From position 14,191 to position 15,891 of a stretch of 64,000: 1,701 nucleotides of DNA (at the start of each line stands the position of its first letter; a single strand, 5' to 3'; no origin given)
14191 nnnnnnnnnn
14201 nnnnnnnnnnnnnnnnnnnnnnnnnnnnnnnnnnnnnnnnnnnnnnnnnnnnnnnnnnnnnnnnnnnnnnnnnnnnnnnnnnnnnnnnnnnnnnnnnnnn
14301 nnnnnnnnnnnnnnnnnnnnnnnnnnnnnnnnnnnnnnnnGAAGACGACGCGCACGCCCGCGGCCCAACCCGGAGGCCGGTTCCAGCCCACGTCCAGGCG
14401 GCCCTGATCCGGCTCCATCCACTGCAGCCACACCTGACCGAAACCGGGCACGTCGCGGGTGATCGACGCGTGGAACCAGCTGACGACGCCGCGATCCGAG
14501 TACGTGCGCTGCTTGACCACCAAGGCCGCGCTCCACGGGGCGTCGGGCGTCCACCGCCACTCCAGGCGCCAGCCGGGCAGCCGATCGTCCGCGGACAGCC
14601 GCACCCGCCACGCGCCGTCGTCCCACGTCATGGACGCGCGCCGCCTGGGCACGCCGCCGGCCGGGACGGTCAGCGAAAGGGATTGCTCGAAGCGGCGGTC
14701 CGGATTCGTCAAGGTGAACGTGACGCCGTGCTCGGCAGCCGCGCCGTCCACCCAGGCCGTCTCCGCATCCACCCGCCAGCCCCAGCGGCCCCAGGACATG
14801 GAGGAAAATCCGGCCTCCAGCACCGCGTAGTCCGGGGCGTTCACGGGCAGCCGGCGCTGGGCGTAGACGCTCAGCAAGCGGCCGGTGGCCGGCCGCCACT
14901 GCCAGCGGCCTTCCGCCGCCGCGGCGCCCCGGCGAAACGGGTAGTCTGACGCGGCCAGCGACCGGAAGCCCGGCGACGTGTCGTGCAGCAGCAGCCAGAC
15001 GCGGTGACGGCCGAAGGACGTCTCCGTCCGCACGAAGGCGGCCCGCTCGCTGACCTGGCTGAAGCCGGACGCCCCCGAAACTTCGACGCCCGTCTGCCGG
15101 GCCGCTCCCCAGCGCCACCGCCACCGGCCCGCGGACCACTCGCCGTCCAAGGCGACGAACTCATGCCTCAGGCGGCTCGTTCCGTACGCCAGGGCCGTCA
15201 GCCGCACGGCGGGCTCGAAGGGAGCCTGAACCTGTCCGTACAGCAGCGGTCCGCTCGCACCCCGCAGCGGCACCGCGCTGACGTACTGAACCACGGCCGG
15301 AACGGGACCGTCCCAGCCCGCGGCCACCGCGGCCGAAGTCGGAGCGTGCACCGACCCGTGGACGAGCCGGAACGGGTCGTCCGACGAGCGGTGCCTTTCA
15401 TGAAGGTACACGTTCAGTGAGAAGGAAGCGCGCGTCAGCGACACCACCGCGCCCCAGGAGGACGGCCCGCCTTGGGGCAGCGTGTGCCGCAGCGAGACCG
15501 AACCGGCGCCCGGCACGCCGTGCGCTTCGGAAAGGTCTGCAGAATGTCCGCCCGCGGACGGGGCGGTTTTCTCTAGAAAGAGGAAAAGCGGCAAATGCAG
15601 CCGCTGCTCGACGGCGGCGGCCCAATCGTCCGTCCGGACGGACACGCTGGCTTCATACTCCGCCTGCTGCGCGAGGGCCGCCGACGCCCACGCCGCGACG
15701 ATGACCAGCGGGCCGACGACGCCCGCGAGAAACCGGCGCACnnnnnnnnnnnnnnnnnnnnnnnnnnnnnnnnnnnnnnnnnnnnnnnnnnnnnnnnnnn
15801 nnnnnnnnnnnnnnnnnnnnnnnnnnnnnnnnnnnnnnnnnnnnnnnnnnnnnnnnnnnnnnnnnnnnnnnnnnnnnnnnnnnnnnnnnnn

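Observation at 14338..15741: Signal-peptide protein with outer-membrane beta-barrel-like C terminus inserted in the mlpA-dut / ylmC sporulation neighbourhood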

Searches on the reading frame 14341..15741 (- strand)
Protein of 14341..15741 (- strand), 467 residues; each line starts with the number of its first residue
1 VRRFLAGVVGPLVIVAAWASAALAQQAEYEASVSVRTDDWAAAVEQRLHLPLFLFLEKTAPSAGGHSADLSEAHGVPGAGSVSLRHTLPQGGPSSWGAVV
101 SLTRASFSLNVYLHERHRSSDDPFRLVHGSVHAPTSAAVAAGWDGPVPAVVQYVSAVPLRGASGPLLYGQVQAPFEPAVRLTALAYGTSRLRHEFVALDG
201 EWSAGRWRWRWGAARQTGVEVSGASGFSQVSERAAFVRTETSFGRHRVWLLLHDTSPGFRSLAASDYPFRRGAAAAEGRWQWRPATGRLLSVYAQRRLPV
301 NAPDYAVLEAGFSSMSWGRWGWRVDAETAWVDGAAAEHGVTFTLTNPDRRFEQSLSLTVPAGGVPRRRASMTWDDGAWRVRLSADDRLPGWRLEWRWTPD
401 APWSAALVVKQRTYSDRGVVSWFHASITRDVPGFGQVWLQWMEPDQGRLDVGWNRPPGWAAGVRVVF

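Call 4: search_protein_families(library=pfam, proteins=[window:14341-15741:-], max_evalue=0.1)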
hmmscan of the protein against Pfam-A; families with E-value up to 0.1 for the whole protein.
window:14341-15741:- (467 aa): 0 families

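Call 5: find_homologous_proteins(query=window:14341-15741:-, max_evalue=0.001)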
Query window:14341-15741:- (467 aa): 13 proteins with E <= 0.001 among 8000 candidates.
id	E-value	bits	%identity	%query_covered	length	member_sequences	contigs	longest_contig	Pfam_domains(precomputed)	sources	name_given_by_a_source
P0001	0.0e+0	1053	100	100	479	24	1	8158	-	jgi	-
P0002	3.5e-158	545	57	100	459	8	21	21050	-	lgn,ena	-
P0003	6.1e-150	518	53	100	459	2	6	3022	-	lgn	-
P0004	8.4e-148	511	53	100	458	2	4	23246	-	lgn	-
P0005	2.2e-126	440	49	100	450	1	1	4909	-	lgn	-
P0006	1.6e-118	415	50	96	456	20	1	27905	-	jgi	-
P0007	1.8e-118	414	49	100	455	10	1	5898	-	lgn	-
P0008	1.9e-117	411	47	100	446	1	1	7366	-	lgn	-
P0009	2.9e-115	404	47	100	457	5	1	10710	-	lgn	-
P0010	1.1e-92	329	58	58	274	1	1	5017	-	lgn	-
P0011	6.1e-75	271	46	76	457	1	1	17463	-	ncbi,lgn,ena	ncbi:MAG TPA: hypothetical protein VIK93_01525 [Limnochordales bacterium]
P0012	4.5e-66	242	43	80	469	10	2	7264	-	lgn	-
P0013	1.6e-65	240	44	70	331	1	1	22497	-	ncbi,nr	ncbi:MAG: hypothetical protein H0Z37_09220 [Firmicutes bacterium]|nr:hypothetical protein [Bacillota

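Call 6: search_protein_families(library=ncbifam, proteins=[window:14341-15741:-], max_evalue=10)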
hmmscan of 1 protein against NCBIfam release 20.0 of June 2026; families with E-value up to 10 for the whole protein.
window:14341-15741:- (467 aa): 0 families

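Call 12: find_related_loci(query=A1, collection=genome_contigs, flank=10000)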
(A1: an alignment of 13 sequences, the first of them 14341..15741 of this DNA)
Query A1 (467 aa) in genome_contigs; peptide patterns used: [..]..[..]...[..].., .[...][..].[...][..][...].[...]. (x = any residue, [..] = any of these).
32 stretches matched a pattern; 6 encode a relative of the query (tblastn E <= 1e-3); 6 distinct loci.
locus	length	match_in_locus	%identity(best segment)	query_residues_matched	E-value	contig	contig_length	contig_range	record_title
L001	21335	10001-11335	41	13-467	3e-82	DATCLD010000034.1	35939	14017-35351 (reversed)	MAG TPA_asm: Limnochordales bacterium isolate SMAG_U7113 k141_556945, whole genome shotgun sequence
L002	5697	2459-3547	46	111-467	2e-77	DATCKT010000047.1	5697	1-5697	MAG TPA_asm: Limnochordales bacterium isolate SMAG_U7103 k141_646808, whole genome shotgun sequence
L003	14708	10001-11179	42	80-467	1e-75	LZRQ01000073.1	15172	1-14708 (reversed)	MAG: Firmicutes bacterium ZCTH02-B6 BIN06_NODE37115172741, whole genome shotgun sequence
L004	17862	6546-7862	39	18-467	3e-75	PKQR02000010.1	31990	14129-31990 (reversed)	MAG: Bacillota bacterium isolate ZC4RG06 NODE_965_length_31990_cov_88.286050, whole genome shotgun sequence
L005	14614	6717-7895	41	80-467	5e-74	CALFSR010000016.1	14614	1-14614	MAG TPA_asm: uncultured Firmicutes bacterium isolate SRR5251193_bin.81_CONCOCT_v1.1_MAG genome assembly, contig: ERZ7950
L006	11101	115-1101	44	143-467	1e-68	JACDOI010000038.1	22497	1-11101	MAG: Bacillota bacterium isolate GB_MAG17_124 c_000000001657, whole genome shotgun sequence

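Call 19: predict_structure(alignment_id=A1)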
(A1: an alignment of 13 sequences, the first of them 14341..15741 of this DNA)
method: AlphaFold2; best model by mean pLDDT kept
length: 467 residues; sequences in the alignment: 13
mean_pLDDT: 83.9   pTM: 0.72
mean pLDDT of the five models: 83.9, 81.5, 80.2, 76.4, 75.6
residues with pLDDT >= 90: 244; 70-90: 159; 50-70: 24; < 50: 40
segments of 3 or more residues with pLDDT < 50: 1-7, 17-24, 55-77
pLDDT, mean of each block of 10 residues (from residue 1): 45 53 65 87 88 53 29 43 87 86 89 90 83 89 93 90 92 89 92 93 94 93 71 95 96 89 62 91 96 92 91 94 97 93 95 96 91 92 89 89 89 88 92 88 82 82 87
secondary structure, 60 per line:
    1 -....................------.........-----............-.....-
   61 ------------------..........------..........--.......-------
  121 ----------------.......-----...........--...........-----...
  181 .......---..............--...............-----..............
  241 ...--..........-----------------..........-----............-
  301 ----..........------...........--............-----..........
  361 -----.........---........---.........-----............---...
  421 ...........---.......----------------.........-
elements in order: H2-21 E28-36 E42-53 H55-59 E79-88 E95-104 E107-113 E137-143 E149-159 E162-172 E178-187 E191-204 E207-221 E227-243 E246-255 E273-282 E288-299 E305-314 E321-331 E334-345 E351-360 E366-374 E378-385 E389-397 E403-414 E418-431 E435-441 E458-466

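Call 23: fold_search(model_id=the predicted structure, library=pdb)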
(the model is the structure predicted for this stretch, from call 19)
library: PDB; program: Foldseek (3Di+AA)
matches with E <= 10: 946; with E <= 0.001: 203
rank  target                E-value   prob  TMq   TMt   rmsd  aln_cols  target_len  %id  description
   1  2vqi_B                8.1e-08  1.00  0.34  0.33  11.9       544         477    9  Structure of the P pilus usher (PapC) translocation pore (released 2008-05-27)
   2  1nqe                  1.9e-07  1.00  0.47  0.41  11.6       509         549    8  OUTER MEMBRANE COBALAMIN TRANSPORTER (BTUB) FROM E. COLI (released 2003-04-29)
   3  3rgn                  2.8e-07  1.00  0.47  0.41  11.8       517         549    9  Crystal structure of spin-labeled BtuB W371R1 (released 2011-10-26)
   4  1nqg                  3.4e-07  1.00  0.43  0.36  11.1       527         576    8  OUTER MEMBRANE COBALAMIN TRANSPORTER (BTUB) FROM E. COLI, WITH BOUND CALCIUM (released 2003-04-29)
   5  3rgm                  4.1e-07  1.00  0.49  0.43  11.9       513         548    9  Crystal structure of spin-labeled BtuB T156R1 (released 2011-10-26)
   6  9fw9_D                5.2e-07  1.00  0.41  0.31  13.2       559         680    8  Cryo-EM structure of the type 1 pilus assembly platform as part of the FimA-bound chaperone-usher pilus complex (FimDH (released 2025-06-04)
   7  6r2q_B                5.9e-07  1.00  0.50  0.38  15.7       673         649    8  Structure of the Mtr complex (released 2020-04-22)
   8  3m8b                  7.8e-07  1.00  0.47  0.41  11.4       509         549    8  Crystal structure of spin-labeled BtuB V10R1 in the apo state (released 2010-09-15)
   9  9fy9_D                8.6e-07  1.00  0.47  0.35  10.2       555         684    7  Cryo-EM structure of the type 1 chaperone-usher pilus FimD-tip complex (FimDHGFC) - Conformer 1 (released 2025-06-04)
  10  2y2x_B                8.6e-07  1.00  0.35  0.42  11.8       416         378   10  Crystal Structure of Pseudomonas Aeruginosa OpdK with Vanillate (released 2011-12-28)
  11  3rfz_E                9.4e-07  1.00  0.47  0.31  12.1       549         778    7  Crystal structure of the FimD usher bound to its cognate FimC:FimH substrate (released 2011-06-01)
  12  2vqi_A                9.4e-07  1.00  0.32  0.31  12.3       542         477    9  Structure of the P pilus usher (PapC) translocation pore (released 2008-05-27)
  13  1kmp                  1.0e-06  1.00  0.33  0.26  16.1       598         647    8  Crystal structure of the Outer Membrane Transporter FecA Complexed with Ferric Citrate (released 2002-03-06)
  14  3sys_B                1.1e-06  1.00  0.36  0.43  11.5       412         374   10  Improved crystal structure of Pseudomonas aeruginosa OccK1 (OpdK) (released 2012-02-08)
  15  3ohn_A                1.1e-06  1.00  0.36  0.36  12.4       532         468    8  Crystal structure of the FimD translocation domain (released 2011-06-01)
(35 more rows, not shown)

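Call 26: search_protein_representatives(alignment_id=A1)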
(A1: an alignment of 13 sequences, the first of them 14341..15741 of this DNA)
Query: 13 sequences, 457 profile positions. Proteins with E-value up to 0.001 (for the whole library): 16; up to 1e-10: 13; up to 1e-30: 11. The best 16 are listed.
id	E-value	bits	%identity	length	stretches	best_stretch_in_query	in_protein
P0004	5.0e-220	747.6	-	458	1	1-457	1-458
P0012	2.5e-175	600.3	-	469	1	1-457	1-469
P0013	3.1e-136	471.4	-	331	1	129-457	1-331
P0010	3.5e-130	451.5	-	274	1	184-457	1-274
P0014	7.0e-121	420.8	-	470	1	5-457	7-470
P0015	1.1e-116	406.9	-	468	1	22-457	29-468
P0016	2.7e-112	392.5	-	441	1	26-457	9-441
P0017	2.4e-102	359.7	-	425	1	80-457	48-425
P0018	1.6e-87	310.8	-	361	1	213-457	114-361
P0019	5.4e-79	282.7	-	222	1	240-457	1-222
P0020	3.1e-49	184.6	-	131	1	203-332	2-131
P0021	1.4e-15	73.6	-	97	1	331-407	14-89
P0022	3.2e-12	62.6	-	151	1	20-138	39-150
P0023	3.3e-09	52.6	-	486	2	295-450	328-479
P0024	1.4e-07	47.2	-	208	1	328-451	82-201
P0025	1.2e-04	37.6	-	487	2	360-453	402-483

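Call 34: find_encoding_contigs(protein=P0023, flank=8000, max_places=3)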
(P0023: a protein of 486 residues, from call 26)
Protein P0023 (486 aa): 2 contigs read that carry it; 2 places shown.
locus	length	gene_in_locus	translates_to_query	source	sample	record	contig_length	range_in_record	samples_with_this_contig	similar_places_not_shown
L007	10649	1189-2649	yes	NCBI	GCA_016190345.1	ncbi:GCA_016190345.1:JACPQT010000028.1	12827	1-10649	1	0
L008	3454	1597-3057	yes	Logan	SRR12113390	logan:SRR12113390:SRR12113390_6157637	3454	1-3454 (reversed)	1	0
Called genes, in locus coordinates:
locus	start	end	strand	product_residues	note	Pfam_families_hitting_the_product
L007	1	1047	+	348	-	PF00675:Peptidase_M16, PF05193:Peptidase_M16_C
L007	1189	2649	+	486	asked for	-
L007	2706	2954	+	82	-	PF05239:PRC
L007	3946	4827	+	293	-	PF01113:DapB_N, PF05173:DapB_C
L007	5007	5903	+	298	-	PF13241:NAD_binding_7 (faint), PF16924:DpaA_N, PF01262:AlaDh_PNT_C (weak), PF02826:2-Hacid_dh_C, PF01488:Shikimate_DH (weak), PF03807:F420_oxidored (faint)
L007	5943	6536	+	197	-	PF02441:Flavoprotein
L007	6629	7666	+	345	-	PF01118:Semialdhyde_dh, PF02774:Semialdhyde_dhC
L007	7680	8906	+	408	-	PF00696:AA_kinase, PF13840:ACT_7, PF22468:ACT_9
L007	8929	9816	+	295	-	PF00701:DHDPS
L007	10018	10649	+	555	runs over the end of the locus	PF00753:Lactamase_B, PF23023:Anti-Pycsar_Apyc1 (faint), PF12706:Lactamase_B_2, PF22505:RNase_J_b_CASP, PF07521:RMMBL, PF17770:RNase_J_C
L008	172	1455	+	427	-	PF00675:Peptidase_M16, PF05193:Peptidase_M16_C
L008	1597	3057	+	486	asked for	-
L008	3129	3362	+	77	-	PF05239:PRC (weak)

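Call 35: find_encoding_contigs(protein=P0025, flank=8000, max_places=3)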
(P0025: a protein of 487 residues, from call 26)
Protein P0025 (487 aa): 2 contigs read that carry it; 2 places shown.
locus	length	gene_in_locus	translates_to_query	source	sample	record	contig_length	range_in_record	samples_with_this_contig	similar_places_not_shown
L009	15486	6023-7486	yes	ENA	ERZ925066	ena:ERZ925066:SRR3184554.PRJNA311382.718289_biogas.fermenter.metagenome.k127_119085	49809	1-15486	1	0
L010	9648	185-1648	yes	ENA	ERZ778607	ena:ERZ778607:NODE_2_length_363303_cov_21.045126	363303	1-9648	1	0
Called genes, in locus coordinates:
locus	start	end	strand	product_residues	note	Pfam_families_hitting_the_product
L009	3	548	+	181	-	?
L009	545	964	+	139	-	PF17886:ArsA_HSP20 (weak), PF04969:CS (faint), PF00011:HSP20, PF27746:Small_heat_shock_put (weak)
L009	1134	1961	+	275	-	PF01522:Polysacc_deac_1, PF03065:Glyco_hydro_57 (faint)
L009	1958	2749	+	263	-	PF01522:Polysacc_deac_1, PF04748:Polysacc_deac_2 (faint)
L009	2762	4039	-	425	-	PF06347:SH3_4 (weak), PF08239:SH3_3, PF00704:Glyco_hydro_18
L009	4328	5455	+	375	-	PF00675:Peptidase_M16, PF05193:Peptidase_M16_C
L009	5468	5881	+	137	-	PF08761:dUTPase_2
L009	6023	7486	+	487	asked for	-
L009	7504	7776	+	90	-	PF05239:PRC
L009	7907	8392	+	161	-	PF11181:YflT (weak)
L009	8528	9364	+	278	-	PF01113:DapB_N, PF05173:DapB_C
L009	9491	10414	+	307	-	PF16924:DpaA_N, PF01262:AlaDh_PNT_C (faint), PF01488:Shikimate_DH (faint), PF02826:2-Hacid_dh_C (weak)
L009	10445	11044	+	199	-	PF02441:Flavoprotein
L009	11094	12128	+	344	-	PF01118:Semialdhyde_dh, PF02774:Semialdhyde_dhC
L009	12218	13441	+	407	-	PF00696:AA_kinase, PF01842:ACT (faint), PF13840:ACT_7, PF22468:ACT_9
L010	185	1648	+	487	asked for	-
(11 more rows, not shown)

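Call 38: search_solved_structures(query=A1, max_evalue=10)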
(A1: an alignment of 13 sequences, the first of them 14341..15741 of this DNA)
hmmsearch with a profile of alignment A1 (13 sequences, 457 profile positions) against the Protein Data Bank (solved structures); distinct sequences matched with E-value up to 10: 1.
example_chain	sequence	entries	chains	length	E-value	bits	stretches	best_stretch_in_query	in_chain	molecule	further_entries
8bl3_A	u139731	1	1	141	0.74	11.9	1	326-379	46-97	scIg12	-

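Call 39: fold_search(model_id=the predicted structure, library=viral)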
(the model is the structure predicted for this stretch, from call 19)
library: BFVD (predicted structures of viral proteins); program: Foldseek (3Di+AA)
matches with E <= 10: 312; with E <= 0.001: 3
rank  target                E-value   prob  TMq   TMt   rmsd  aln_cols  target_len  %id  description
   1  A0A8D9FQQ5            1.2e-04  1.00  0.40  0.25  18.8       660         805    5  TonB-dependent receptor SusC [uncultured marine phage]
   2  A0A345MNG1            1.8e-04  1.00  0.24  0.29  18.1       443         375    7  (no name in the UniProt tables at hand)
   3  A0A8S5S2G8            6.4e-04  1.00  0.27  0.22  14.5       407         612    9  Phosphate-selective porin O and P [Siphoviridae sp. ctBLh2]
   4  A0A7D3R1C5            1.1e-03  0.57  0.13  0.08  28.4       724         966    6  Zinc finger RING/FYVE/PHD-type protein [Fadolivirus FV1/VV64]
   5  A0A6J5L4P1            1.5e-03  0.91  0.21  0.23  17.7       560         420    8  OmpC Outer membrane protein (Porin) [uncultured Caudovirales phage]
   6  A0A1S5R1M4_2          2.4e-03  0.77  0.18  0.11  32.6       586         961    6  Putative tail fiber protein [Pseudomonas phage phiPMW]
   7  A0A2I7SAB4            6.8e-03  0.99  0.26  0.35  15.2       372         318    9  (no name in the UniProt tables at hand)
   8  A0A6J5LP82            1.2e-02  1.00  0.26  0.39   5.8       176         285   11  OmpC Outer membrane protein (Porin) [uncultured Caudovirales phage]
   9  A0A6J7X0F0            1.9e-02  0.96  0.13  0.25  17.2       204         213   10  Uncharacterized protein [uncultured Caudovirales phage]
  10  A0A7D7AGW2            2.6e-02  0.96  0.17  0.08  12.3       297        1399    6  Genome polyprotein (Fragment) [Pacific black duck aalivirus]
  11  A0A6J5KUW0            2.6e-02  0.16  0.10  0.06  23.6       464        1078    7  Autotransporter beta-domain containing protein [uncultured Caudovirales phage]
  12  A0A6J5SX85            3.6e-02  0.47  0.13  0.20  17.9       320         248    8  DUF481 domain-containing protein [uncultured Caudovirales phage]
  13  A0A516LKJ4            6.3e-02  0.20  0.14  0.18  30.8       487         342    6  (no name in the UniProt tables at hand)
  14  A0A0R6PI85            6.3e-02  0.15  0.15  0.13  22.2       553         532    6  (no name in the UniProt tables at hand)
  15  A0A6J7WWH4            7.3e-02  0.96  0.16  0.33  14.7       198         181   12  Uncharacterized protein [uncultured Caudovirales phage]
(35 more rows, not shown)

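Call 51: find_homologous_proteins(query=A4, max_evalue=0.01)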
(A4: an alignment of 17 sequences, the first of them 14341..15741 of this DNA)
Query A4 (17 sequences) (467 aa, profile of the alignment): 14 proteins with E <= 0.01 among 8000 candidates.
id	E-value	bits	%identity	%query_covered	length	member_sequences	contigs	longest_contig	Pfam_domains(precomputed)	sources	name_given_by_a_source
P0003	1.3e-202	692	53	100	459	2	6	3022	-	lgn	-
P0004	5.9e-200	683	53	100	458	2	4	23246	-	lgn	-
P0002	1.6e-192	659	57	100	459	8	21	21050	-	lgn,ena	-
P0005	2.3e-190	651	49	100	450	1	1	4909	-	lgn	-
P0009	1.2e-186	639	47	100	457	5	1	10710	-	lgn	-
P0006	2.0e-185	635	50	96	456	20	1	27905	-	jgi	-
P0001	2.4e-185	635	100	100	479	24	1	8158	-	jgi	-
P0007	4.2e-185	634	49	100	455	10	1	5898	-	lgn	-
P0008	4.8e-185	634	47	100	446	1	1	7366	-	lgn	-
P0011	4.3e-164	565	46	76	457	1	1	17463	-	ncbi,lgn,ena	ncbi:MAG TPA: hypothetical protein VIK93_01525 [Limnochordales bacterium]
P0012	9.8e-164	564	43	80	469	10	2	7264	-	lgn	-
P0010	1.5e-109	385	58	58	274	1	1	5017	-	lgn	-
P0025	4.6e-109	383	24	98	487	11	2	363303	-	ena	-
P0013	9.3e-108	379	44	70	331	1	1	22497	-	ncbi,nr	ncbi:MAG: hypothetical protein H0Z37_09220 [Firmicutes bacterium]|nr:hypothetical protein [Bacillota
